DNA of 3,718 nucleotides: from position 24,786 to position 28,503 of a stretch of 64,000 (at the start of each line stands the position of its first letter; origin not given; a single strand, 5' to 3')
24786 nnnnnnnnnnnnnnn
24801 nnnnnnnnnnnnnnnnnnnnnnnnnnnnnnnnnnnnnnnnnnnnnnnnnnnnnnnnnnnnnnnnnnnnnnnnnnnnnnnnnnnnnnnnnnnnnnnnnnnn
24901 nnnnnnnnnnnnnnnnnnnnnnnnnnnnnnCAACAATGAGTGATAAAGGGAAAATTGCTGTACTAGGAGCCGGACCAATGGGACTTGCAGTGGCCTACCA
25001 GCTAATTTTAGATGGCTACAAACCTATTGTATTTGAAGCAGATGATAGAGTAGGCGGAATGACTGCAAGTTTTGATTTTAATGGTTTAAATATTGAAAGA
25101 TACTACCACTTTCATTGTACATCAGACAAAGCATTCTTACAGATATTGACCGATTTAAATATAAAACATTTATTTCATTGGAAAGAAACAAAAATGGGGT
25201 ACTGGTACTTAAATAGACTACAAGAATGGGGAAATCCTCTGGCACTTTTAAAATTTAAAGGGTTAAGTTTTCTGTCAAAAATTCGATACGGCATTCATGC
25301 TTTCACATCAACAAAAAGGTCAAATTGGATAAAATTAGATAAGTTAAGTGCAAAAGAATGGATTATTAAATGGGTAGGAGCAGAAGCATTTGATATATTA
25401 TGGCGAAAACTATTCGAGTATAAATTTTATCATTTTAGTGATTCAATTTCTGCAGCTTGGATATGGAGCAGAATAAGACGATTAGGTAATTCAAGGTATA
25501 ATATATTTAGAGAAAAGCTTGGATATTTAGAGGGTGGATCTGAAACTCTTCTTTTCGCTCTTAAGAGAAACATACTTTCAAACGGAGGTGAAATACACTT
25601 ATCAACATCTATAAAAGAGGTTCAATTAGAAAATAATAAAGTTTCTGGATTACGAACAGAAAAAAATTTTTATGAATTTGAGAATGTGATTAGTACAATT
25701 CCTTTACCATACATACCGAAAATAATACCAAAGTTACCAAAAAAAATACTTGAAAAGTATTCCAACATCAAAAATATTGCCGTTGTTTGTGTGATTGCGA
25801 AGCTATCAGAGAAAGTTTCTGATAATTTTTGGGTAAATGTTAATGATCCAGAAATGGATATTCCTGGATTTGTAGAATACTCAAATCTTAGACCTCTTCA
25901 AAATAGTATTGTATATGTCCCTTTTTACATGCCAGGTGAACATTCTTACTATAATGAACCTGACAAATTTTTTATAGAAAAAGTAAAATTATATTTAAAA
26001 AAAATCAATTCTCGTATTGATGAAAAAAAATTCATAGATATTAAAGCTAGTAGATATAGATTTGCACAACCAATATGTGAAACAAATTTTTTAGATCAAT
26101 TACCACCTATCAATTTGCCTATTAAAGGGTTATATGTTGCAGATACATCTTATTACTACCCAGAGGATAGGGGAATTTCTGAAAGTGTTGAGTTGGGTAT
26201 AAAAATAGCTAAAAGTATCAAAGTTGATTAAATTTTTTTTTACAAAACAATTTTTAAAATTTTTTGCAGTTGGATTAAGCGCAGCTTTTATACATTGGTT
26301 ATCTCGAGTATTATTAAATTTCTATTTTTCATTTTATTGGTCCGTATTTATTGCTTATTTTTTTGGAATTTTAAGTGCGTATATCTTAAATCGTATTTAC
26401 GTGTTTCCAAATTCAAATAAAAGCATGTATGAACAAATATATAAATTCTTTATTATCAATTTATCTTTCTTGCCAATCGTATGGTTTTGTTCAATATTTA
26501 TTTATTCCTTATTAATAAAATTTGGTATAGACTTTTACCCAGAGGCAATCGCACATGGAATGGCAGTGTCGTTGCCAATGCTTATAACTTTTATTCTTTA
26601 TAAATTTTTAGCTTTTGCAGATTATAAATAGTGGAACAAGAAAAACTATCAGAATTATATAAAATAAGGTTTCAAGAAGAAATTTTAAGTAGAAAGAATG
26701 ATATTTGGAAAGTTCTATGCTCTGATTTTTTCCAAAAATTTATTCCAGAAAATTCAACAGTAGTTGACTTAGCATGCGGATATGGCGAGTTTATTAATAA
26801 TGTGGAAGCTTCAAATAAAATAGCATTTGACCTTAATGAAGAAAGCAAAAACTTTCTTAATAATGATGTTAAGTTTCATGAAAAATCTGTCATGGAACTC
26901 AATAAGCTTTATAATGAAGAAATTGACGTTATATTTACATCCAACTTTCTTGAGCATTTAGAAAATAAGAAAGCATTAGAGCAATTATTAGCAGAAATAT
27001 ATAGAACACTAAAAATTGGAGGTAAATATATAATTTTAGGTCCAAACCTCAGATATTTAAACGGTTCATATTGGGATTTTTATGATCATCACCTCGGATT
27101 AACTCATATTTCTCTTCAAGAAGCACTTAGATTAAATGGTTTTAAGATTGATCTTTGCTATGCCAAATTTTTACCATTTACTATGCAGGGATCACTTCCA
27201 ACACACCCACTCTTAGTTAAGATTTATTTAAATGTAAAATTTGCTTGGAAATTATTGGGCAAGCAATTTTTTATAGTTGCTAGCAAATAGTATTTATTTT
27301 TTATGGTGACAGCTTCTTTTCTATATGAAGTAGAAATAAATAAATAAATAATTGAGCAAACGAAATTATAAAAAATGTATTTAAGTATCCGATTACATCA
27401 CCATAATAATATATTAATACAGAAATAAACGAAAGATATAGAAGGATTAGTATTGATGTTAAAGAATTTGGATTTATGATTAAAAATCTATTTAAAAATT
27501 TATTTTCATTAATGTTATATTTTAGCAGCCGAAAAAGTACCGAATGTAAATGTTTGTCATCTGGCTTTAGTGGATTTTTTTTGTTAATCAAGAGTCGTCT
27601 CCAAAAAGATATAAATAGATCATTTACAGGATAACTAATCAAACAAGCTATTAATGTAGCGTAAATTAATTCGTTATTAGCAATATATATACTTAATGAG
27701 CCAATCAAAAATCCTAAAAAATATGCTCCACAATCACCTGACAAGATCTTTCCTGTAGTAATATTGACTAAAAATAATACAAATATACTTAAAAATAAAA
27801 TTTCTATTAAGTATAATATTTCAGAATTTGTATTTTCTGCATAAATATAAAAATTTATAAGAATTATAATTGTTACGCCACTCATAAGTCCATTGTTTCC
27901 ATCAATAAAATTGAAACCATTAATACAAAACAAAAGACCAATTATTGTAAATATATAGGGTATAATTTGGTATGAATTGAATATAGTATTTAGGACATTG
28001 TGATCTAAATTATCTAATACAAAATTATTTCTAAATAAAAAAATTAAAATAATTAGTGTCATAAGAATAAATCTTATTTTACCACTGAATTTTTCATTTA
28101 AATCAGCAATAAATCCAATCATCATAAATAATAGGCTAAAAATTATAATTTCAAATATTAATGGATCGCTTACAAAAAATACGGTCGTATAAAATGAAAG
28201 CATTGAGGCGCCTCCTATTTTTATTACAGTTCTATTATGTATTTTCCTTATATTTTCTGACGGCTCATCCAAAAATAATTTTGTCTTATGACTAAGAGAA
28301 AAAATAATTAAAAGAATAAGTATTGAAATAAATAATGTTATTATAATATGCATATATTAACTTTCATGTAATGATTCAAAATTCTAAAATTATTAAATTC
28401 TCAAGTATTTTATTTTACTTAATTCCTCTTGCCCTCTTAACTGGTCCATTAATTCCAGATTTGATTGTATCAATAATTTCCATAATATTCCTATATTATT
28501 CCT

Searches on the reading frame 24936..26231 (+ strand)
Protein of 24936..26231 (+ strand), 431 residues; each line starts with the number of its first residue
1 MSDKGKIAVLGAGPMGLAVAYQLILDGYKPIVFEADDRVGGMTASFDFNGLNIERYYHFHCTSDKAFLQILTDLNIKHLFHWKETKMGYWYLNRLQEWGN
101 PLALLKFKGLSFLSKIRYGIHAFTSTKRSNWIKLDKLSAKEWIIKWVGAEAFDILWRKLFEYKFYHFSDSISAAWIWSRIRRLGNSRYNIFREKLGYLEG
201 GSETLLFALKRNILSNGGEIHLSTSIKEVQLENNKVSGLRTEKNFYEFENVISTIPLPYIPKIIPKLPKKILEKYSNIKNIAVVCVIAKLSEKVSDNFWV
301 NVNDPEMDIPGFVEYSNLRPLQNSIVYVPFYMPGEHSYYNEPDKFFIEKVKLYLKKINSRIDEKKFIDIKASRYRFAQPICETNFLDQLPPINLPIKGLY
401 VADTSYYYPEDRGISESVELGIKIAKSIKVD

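Call 4: search_protein_families(library=pfam, proteins=[window:24936-26231:+], max_evalue=0.01)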
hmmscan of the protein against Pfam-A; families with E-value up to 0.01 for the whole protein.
window:24936-26231:+ (431 aa): 4 families
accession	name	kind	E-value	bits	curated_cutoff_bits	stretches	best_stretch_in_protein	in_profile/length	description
PF01593.30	Amino_oxidase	-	3.7e-26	92.9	19.8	1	16-334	3-327/443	Flavin containing amine oxidoreductase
PF13450.12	NAD_binding_8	-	2.1e-09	37.9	21.9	1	9-71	1-65/68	NAD(P)-binding Rossmann-like domain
PF01266.30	DAO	-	3.9e-08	33.6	27.9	1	6-243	1-189/353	FAD dependent oxidoreductase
PF03486.20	HI0933_like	-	0.0033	17.4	50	0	6-40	2-36/244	HI0933-like protein Rossmann domain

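Call 5: search_protein_families(library=ncbifam, proteins=[window:24936-26231:+], max_evalue=0.01)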
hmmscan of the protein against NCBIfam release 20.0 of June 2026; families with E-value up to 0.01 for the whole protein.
window:24936-26231:+ (431 aa): 35 families (the best 25 are shown)
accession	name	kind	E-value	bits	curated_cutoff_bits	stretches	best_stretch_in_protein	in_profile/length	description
NF005560.0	PRK07233.1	equivalog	1e-157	525.4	252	1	6-429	2-429/435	hypothetical protein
NF005547.0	PRK07208.1-3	equivalog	1.6e-20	73.3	380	1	2-382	2-392/465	hypothetical protein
NF005548.0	PRK07208.1-4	equivalog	5.7e-19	68.1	389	1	4-385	3-404/488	hypothetical protein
NF005545.0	PRK07208.1-1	equivalog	1.1e-13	50.4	451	1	3-183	6-182/504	hypothetical protein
TIGR02731.1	phytoene_desat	equivalog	3.3e-13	49.2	569.4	1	6-287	1-303/453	15-cis-phytoene desaturase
TIGR00562.1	proto_IX_ox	equivalog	1.5e-11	43.6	97.85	1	4-154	2-155/470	protoporphyrinogen oxidase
TIGR03467.1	HpnE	equivalog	4.2e-11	42.8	283.05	1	7-294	1-298/430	hydroxysqualene dehydroxylase HpnE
NF005546.0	PRK07208.1-2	equivalog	2e-09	36.6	418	1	4-55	4-56/527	hypothetical protein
TIGR02732.1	zeta_caro_desat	equivalog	1.1e-08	34.4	622.15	2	6-94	1-88/474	9,9'-di-cis-zeta-carotene desaturase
TIGR02734.1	crtI_fam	subfamily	1.8e-08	33.5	238.1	1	8-51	2-45/504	phytoene desaturase family protein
NF009410.0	PRK12771.1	subfamily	8.7e-08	31.2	516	1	6-42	140-176/566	NAD(P)-binding protein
NF058655.1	CrtID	equivalog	2.6e-07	29.9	640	1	197-288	214-306/478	bifunctional phytoene desaturase/3,4-desaturase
NF042421.1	hydcarot_desat_CrtD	equivalog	1.2e-06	27.3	500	0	7-54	4-51/487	1-hydroxycarotenoid 3,4-desaturase CrtD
NF010590.0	PRK13984.1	equivalog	1.8e-06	26.4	946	1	5-43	289-327/611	putative oxidoreductase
TIGR01317.1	GOGAT_sm_gam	subfamily_domain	5e-06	25.6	447.7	1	6-43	145-182/485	glutamate synthase small subunit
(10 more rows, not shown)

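Call 31: search_solved_structures(query=window:24936-26231:+, max_evalue=0.001)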
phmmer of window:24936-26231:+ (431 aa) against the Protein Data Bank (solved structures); distinct sequences matched with E-value up to 0.001: 16.
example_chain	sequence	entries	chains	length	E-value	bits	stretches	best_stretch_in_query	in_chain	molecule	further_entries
5mog_A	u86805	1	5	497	8.5e-06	28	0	7-95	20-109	Phytoene dehydrogenase, chloroplastic/chromoplastic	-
3ka7_A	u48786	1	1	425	1.1e-05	27.6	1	194-255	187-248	Oxidoreductase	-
4gu0_A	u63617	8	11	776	2.1e-05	26.7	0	6-55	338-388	Lysine-specific histone demethylase 1B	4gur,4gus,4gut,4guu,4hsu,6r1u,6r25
4gu1_A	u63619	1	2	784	2.2e-05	26.6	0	6-55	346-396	Lysine-specific histone demethylase 1B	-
7xe1_A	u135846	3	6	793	2.2e-05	26.6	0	6-55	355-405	Lysine-specific histone demethylase 1B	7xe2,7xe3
4fwe_A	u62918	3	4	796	2.3e-05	26.6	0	6-55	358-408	Lysine-specific histone demethylase 1B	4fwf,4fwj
2yg7_A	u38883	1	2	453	2.3e-05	26.5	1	6-87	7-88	PUTRESCINE OXIDASE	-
2yg3_A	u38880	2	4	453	2.5e-05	26.4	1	6-87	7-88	PUTRESCINE OXIDASE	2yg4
2yg5_A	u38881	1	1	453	2.6e-05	26.4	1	6-87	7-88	PUTRESCINE OXIDASE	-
1sez_A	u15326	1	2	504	3.5e-05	25.9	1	5-120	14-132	Protoporphyrinogen oxidase, mitochondrial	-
3rha_A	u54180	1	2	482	0.00027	23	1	7-86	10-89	Putrescine oxidase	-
8oh5_C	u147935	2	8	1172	0.00039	22.5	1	6-43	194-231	Formate dehydrogenase-O, major subunit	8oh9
3we0_A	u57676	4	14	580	0.00043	22.3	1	6-51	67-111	L-amino acid oxidase/monooxygenase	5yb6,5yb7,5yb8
3nrn_A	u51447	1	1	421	0.00054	22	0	8-264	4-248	uncharacterized protein PF1083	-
2yg6_A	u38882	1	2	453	0.00064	21.8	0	6-87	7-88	PUTRESCINE OXIDASE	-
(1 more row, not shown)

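Call 53: search_dna_similar(query=window:24936-26228:+, collection=plasmids, mode=protein, max_rows=40, max_evalue=1e-30)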
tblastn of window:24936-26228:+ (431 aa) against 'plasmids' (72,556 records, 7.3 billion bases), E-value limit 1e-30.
Records with a match: 8; places in all: 8; records where one place covers at least 80% of the query: 8.
Best place of each record, by identity: <60% 8.
By first word of the organism name: Rhizobium 4; Burkholderia 1; Rhodobacteraceae 1; Agrobacterium 1; Embleya 1.
By predicted mobility (MOB-suite, as given by PLSDB): non-mobilizable 6; conjugative 1; mobilizable 1.
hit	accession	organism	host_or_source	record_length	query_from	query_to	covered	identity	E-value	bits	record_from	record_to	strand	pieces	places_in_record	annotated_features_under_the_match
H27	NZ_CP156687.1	Burkholderia stagnalis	Bacterial cells,soils collected in ...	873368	2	428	99%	55.7%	7e-147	469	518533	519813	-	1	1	NAD(P)/FAD-dependent oxidoreductase | GtrA family protein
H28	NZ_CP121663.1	Rhizobium sp. CB3090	Gliricidia sp.,cell culture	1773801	6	428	98%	44.2%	1e-116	382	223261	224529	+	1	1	record has no annotation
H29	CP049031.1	Rhodobacteraceae bacterium SC52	Apostichopus japonicus,pure ...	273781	27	428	93%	45.8%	3e-107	355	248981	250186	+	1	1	NAD(P)/FAD-dependent oxidoreductase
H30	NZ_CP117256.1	Rhizobium tumorigenes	Rubus sp.,pure bacterial culture,Aerial ...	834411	27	428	93%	44.8%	5e-111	365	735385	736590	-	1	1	NAD(P)/FAD-dependent oxidoreductase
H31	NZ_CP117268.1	Rhizobium rhododendri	Rhododendron sp.,pure bacterial ...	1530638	27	428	93%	44.3%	2e-107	355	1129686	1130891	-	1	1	record has no annotation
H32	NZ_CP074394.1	Agrobacterium salinitolerans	Cotton,tiaaue sample,root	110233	27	429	94%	44.2%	5e-109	360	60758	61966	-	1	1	NAD(P)/FAD-dependent oxidoreductase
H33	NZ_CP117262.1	Rhizobium tumorigenes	Rubus sp.,pure bacterial culture,Aerial ...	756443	27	428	93%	43.3%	1e-106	353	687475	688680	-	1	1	NAD(P)/FAD-dependent oxidoreductase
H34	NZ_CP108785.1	Embleya sp. NBC_00888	-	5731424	7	428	98%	28.2%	3e-55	204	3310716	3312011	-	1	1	none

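Call 56: get_annotated_region(hit=H29, flank=9000)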
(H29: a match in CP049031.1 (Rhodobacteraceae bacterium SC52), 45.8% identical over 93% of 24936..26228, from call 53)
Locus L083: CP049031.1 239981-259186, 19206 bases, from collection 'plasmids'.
description: Rhodobacteraceae bacterium SC52 plasmid pSC52_3, complete sequence
organism: Rhodobacteraceae bacterium SC52 (NCBI taxid 2745590)
taxonomy: Bacteria; Pseudomonadota; Alphaproteobacteria; Rhodobacterales; Paracoccaceae; ; Rhodobacteraceae bacterium SC52
host: -; source: Apostichopus japonicus,pure culture,Intestine content; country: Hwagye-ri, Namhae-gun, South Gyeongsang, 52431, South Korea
typing (MOB-suite, as given by PLSDB): non-mobilizable
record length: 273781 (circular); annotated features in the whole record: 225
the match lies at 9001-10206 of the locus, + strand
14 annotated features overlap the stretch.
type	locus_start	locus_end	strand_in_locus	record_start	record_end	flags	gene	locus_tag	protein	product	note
CDS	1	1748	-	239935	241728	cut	-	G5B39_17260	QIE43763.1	ABC transporter ATP-binding protein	-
CDS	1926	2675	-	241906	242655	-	-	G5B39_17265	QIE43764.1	hypothetical protein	-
CDS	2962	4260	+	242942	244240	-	-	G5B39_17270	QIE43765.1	hypothetical protein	-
CDS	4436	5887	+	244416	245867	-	-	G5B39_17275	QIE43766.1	UbiA family prenyltransferase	-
CDS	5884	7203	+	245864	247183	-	-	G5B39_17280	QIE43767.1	FAD-binding oxidoreductase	-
CDS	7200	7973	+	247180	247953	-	-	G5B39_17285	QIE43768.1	SDR family NAD(P)-dependent oxidoreductase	-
CDS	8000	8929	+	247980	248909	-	-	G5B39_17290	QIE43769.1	NAD-dependent epimerase/dehydratase family protein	-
CDS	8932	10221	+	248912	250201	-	-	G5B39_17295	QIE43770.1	NAD(P)/FAD-dependent oxidoreductase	-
CDS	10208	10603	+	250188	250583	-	-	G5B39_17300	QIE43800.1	GtrA family protein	-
CDS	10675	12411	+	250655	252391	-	-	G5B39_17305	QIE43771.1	hypothetical protein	-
CDS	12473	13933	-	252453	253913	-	-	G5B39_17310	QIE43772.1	glycosyltransferase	-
CDS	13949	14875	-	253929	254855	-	-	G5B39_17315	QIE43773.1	NAD-dependent epimerase/dehydratase family protein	-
CDS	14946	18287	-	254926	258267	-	-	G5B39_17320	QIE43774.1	glycosyltransferase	-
CDS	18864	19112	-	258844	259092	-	-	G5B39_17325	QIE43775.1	hypothetical protein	-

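Call 60: search_solved_structures(query=A2, max_evalue=0.001)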
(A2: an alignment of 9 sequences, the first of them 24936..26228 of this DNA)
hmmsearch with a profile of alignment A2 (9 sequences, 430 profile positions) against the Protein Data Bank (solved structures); distinct sequences matched with E-value up to 0.001: 118 (the best 60 are shown).
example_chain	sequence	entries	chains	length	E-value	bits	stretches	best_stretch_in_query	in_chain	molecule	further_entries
5mog_A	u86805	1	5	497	9.4e-15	57.5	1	5-296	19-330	Phytoene dehydrogenase, chloroplastic/chromoplastic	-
3lov_A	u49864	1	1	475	5.2e-14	55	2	1-91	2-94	Protoporphyrinogen oxidase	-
3nrn_A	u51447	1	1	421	3e-12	49.2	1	7-264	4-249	uncharacterized protein PF1083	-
3ka7_A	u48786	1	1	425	3.2e-11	45.8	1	195-259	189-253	Oxidoreductase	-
2yg7_A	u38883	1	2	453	3.5e-11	45.7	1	4-88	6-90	PUTRESCINE OXIDASE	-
2yg3_A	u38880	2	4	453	3.6e-11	45.7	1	4-88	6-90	PUTRESCINE OXIDASE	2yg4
2yg5_A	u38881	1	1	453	3.7e-11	45.6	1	4-88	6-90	PUTRESCINE OXIDASE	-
1sez_A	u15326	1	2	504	5.5e-11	45.1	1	3-154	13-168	Protoporphyrinogen oxidase, mitochondrial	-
7rt0_A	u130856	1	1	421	7.5e-11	44.6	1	4-92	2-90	4-methylaminobutanoate oxidase (methylamine-forming)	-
1o5w_A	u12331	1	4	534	1.5e-10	43.6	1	4-290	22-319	Amine oxidase [flavin-containing] A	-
2yg6_A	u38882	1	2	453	1.7e-10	43.5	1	4-88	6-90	PUTRESCINE OXIDASE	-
4gu0_A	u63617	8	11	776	5.9e-10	41.7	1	4-58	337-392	Lysine-specific histone demethylase 1B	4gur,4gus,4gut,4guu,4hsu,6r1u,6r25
4gu1_A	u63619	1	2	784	6e-10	41.6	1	4-58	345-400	Lysine-specific histone demethylase 1B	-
7xe1_A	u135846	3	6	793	6.2e-10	41.6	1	4-58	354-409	Lysine-specific histone demethylase 1B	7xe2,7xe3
4fwe_A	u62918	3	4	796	6.3e-10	41.6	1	4-58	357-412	Lysine-specific histone demethylase 1B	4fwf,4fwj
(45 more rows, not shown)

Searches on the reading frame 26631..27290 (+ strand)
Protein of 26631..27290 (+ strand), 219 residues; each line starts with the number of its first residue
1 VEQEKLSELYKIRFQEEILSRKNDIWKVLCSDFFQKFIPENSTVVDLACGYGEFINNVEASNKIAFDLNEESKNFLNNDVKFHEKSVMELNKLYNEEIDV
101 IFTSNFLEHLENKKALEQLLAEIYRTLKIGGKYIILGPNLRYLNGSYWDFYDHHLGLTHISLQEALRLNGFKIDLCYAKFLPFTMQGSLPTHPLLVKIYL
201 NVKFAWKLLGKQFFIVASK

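Call 4: search_protein_families(library=pfam, proteins=[window:26631-27290:+], max_evalue=0.01)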
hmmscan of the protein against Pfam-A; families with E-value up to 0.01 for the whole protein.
window:26631-27290:+ (219 aa): 10 families
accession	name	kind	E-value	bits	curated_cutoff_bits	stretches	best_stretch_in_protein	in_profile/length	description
PF08241.18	Methyltransf_11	-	1.7e-10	41.8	21.2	1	45-135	1-95/95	Methyltransferase domain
PF13489.12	Methyltransf_23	-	1.2e-08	35.3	27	1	31-173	10-161/164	Methyltransferase domain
PF13649.12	Methyltransf_25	-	2.8e-08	34.8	27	1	44-131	1-97/97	Methyltransferase domain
PF13847.12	Methyltransf_31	-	7e-08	32.7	27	1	40-139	3-113/145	Methyltransferase domain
PF08242.18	Methyltransf_12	-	1.1e-06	29.7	30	1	45-132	1-97/98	Methyltransferase domain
PF17987.7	PMT2_N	-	0.0014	19.2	27.8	1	84-135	10-60/125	Phosphoethanolamine N-methyltransferase 2 N-terminal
PF04757.19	Pex2_Pex12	-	0.0016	18.6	25.1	1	98-172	105-179/214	Pex2 / Pex12 amino terminal region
PF01209.24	Ubie_methyltran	-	0.0027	17.5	20.1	1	22-136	31-152/233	ubiE/COQ5 methyltransferase family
PF05148.21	Methyltransf_8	-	0.0032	17.8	27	1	5-136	39-157/219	Hypothetical methyltransferase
PF07021.18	MetW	-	0.0043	17.1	21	1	34-143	7-115/193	Methionine biosynthesis protein MetW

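Call 5: search_protein_families(library=ncbifam, proteins=[window:26631-27290:+], max_evalue=0.01)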
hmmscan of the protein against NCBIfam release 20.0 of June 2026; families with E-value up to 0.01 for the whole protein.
window:26631-27290:+ (219 aa): 9 families
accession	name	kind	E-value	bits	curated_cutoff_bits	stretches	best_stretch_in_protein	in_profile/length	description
TIGR01934.1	MenG_MenH_UbiE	subfamily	7.6e-06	25.4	158.35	1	24-137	25-143/223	ubiquinone/menaquinone biosynthesis methyltransferase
NF001244.0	PRK00216.1-5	equivalog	8.7e-06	25.2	216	1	24-136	34-154/236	bifunctional demethylmenaquinone methyltransferase/2-methoxy-6-polyprenyl-1,4-benzoquinol methylase UbiE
NF043040.1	corrin_prot_MT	hypoth_equivalog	2.7e-05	23.7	180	1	40-135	41-147/216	corrinoid protein-associated methyltransferase CpaM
TIGR02081.1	metW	equivalog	7.9e-05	22.3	189.5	1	35-144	8-116/194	methionine biosynthesis protein MetW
TIGR02072.1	BioC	equivalog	9.1e-05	22.4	184.95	1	38-132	32-129/244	malonyl-ACP O-methyltransferase BioC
NF004452.0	PRK05785.1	equivalog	0.0016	18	207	1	22-155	33-165/228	hypothetical protein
NF000466.2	16S_rRNA_Rmt_gen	equivalog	0.0023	17.3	250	1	35-115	102-190/254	Rmt family 16S rRNA (guanine(1405)-N(7))-methyltransferase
TIGR01983.1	UbiG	equivalog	0.0052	16.1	102.95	1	70-135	90-151/228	bifunctional 2-polyprenyl-6-hydroxyphenol methylase/3-demethylubiquinol 3-O-methyltransferase UbiG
NF041537.1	ArsM_AhpD_UU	exception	0.0056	15.5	510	1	72-135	121-180/345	arsenite methyltransferase/AhpD domain selenoprotein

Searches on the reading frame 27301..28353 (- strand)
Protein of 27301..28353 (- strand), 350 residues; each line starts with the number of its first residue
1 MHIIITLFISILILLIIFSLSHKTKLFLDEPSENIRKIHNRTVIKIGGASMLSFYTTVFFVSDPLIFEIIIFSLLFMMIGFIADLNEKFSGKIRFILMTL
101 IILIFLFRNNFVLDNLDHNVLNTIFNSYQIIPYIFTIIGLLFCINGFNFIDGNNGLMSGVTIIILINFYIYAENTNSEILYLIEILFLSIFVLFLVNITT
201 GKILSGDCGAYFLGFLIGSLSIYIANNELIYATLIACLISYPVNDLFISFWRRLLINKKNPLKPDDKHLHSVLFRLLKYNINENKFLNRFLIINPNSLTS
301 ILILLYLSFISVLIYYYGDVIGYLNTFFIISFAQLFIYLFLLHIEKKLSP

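Call 9: search_protein_families(library=ncbifam, proteins=[window:27301-28353:-], max_evalue=1e-10)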
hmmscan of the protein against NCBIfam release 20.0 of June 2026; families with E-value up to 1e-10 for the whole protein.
window:27301-28353:- (350 aa): 1 family
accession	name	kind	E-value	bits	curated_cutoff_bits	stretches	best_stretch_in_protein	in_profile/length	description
TIGR02380.1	ECA_wecA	exception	3.5e-18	65.9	326.05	1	3-276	4-283/346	UDP-N-acetylglucosamine--undecaprenyl-phosphate N-acetylglucosaminephosphotransferase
